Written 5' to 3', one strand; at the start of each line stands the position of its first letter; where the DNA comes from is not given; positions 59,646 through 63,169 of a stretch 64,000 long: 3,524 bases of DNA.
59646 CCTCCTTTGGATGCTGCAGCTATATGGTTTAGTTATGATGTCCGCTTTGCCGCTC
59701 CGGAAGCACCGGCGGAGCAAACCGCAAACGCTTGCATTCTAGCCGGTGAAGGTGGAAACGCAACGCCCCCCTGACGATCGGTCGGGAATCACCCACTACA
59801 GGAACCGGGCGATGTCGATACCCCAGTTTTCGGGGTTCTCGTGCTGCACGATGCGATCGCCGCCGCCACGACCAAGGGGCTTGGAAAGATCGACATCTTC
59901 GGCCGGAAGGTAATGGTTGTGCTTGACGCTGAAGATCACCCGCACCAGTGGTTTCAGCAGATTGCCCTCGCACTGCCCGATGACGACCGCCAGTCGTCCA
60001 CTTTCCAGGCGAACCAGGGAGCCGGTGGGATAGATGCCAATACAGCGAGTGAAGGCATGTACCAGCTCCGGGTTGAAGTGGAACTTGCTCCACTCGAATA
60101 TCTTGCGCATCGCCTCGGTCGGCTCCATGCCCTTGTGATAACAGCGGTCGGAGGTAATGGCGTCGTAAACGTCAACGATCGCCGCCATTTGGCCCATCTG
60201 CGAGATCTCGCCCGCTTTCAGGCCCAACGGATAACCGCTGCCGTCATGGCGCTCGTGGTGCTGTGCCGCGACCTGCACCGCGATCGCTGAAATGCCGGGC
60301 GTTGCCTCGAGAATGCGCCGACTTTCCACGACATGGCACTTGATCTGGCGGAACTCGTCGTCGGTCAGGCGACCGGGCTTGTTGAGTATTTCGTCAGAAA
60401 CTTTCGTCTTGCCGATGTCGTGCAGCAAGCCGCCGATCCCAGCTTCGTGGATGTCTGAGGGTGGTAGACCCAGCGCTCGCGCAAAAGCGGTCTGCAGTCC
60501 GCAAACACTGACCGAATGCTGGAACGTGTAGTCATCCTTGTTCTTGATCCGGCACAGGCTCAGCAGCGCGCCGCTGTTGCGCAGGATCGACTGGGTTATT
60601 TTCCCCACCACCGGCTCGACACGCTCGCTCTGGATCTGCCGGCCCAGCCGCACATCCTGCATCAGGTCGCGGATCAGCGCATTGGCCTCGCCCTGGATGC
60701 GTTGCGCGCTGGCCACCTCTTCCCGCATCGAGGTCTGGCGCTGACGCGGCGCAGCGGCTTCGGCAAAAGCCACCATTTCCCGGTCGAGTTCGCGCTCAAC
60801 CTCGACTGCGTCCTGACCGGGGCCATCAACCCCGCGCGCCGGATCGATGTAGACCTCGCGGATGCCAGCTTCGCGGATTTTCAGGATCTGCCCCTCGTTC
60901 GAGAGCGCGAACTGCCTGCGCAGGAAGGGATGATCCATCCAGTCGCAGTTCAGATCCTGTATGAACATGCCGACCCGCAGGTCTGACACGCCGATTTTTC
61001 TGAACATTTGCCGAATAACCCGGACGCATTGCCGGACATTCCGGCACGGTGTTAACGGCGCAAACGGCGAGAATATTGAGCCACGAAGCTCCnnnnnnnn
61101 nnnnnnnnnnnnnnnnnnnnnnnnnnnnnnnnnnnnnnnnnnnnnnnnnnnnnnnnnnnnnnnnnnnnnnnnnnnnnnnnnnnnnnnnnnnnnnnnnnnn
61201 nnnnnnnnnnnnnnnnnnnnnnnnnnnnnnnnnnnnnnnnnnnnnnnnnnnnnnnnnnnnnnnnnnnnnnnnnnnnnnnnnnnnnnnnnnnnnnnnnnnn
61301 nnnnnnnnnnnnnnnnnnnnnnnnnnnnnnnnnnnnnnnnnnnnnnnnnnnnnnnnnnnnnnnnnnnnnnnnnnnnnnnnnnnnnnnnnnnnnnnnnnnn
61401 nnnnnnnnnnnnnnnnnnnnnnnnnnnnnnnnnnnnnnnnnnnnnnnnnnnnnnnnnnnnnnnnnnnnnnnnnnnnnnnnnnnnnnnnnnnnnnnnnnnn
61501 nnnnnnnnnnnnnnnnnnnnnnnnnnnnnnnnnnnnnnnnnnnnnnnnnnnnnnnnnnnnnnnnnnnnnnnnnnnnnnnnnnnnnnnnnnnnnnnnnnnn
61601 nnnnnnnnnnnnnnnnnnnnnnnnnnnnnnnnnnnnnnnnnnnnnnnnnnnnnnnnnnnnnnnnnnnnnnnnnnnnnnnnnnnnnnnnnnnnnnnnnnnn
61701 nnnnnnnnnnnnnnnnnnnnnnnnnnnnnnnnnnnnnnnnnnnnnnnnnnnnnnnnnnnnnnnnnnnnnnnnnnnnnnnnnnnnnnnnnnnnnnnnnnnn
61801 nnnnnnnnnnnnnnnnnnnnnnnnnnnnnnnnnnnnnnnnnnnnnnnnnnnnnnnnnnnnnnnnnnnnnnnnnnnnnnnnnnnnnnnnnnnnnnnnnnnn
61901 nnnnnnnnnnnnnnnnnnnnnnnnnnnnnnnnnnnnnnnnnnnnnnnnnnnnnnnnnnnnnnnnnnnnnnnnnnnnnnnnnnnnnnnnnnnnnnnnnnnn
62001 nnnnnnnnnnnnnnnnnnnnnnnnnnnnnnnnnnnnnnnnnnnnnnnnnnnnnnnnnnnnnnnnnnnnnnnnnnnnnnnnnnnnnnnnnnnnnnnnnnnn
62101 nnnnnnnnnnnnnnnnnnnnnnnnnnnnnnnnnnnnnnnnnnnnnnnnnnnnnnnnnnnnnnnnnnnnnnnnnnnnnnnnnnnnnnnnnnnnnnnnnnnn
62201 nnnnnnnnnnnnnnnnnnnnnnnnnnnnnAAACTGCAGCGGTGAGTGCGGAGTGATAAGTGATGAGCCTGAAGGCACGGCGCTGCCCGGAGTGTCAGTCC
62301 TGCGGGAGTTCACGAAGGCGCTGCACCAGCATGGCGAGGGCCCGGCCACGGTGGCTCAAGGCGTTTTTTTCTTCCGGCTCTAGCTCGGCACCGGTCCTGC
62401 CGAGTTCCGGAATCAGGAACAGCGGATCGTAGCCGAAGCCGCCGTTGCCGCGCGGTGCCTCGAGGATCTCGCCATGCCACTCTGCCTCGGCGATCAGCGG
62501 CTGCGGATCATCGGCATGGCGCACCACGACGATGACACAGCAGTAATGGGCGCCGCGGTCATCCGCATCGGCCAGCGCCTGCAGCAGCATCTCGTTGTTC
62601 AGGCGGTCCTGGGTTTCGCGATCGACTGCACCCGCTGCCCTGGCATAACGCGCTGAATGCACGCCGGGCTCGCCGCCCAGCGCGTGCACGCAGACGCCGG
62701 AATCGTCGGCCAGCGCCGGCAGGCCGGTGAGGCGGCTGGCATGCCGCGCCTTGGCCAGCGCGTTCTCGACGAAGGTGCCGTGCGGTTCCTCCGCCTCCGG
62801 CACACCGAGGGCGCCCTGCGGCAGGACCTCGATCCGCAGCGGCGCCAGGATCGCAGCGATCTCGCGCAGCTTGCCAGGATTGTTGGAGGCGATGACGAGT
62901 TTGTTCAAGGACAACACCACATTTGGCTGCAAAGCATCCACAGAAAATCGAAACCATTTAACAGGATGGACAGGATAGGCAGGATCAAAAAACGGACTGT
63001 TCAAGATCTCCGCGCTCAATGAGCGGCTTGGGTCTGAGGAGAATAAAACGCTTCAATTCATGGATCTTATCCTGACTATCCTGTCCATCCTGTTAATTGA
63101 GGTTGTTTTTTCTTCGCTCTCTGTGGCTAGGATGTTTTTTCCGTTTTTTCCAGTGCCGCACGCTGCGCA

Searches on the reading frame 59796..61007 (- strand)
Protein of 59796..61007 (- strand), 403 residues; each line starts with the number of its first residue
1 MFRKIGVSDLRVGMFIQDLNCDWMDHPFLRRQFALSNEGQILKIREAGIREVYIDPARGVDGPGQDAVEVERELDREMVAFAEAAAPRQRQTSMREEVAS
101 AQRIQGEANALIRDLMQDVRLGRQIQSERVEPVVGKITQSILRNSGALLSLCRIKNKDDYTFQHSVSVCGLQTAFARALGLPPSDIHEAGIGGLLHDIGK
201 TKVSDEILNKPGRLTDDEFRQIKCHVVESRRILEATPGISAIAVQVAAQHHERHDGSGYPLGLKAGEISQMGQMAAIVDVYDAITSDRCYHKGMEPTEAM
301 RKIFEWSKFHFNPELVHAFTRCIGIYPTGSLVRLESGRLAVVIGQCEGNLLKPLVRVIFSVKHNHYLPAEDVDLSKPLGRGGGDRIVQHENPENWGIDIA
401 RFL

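Call 52: find_encoding_contigs(protein=window:59796-61007:-, flank=10000, max_places=1)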
Protein window:59796-61007:- (403 aa): 1 contig read that carries it; 1 place shown.
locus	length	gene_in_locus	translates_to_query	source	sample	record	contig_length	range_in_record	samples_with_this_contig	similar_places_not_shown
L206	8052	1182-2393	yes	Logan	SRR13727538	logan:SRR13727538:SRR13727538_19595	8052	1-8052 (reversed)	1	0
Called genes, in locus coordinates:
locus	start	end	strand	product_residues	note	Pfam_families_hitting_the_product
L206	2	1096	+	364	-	?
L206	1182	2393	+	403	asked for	PF11871:DUF3391, PF13487:HD_5, PF01966:HD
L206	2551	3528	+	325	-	PF03401:TctC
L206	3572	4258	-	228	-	PF05175:MTS (weak), PF02390:Methyltransf_4, PF08242:Methyltransf_12 (weak), PF13649:Methyltransf_25 (weak), PF13847:Methyltransf_31 (faint)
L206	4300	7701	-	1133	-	-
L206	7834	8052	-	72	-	?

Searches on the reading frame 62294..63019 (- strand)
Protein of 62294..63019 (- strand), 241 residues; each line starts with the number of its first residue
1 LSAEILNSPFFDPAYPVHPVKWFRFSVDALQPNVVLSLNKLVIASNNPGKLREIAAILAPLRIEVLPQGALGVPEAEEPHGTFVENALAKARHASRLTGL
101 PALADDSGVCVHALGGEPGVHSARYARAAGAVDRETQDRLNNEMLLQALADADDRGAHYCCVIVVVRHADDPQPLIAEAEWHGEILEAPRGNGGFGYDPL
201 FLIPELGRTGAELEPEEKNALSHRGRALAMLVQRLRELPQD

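Call 54: search_protein_families(library=pfam, proteins=[window:62294-63019:-])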
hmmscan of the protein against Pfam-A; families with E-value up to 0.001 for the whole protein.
window:62294-63019:- (241 aa): 1 family
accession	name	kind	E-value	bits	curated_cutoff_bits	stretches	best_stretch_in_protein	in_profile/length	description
PF01725.21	Ham1p_like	-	5.9e-61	206.1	22.5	1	41-233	1-185/186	Ham1 family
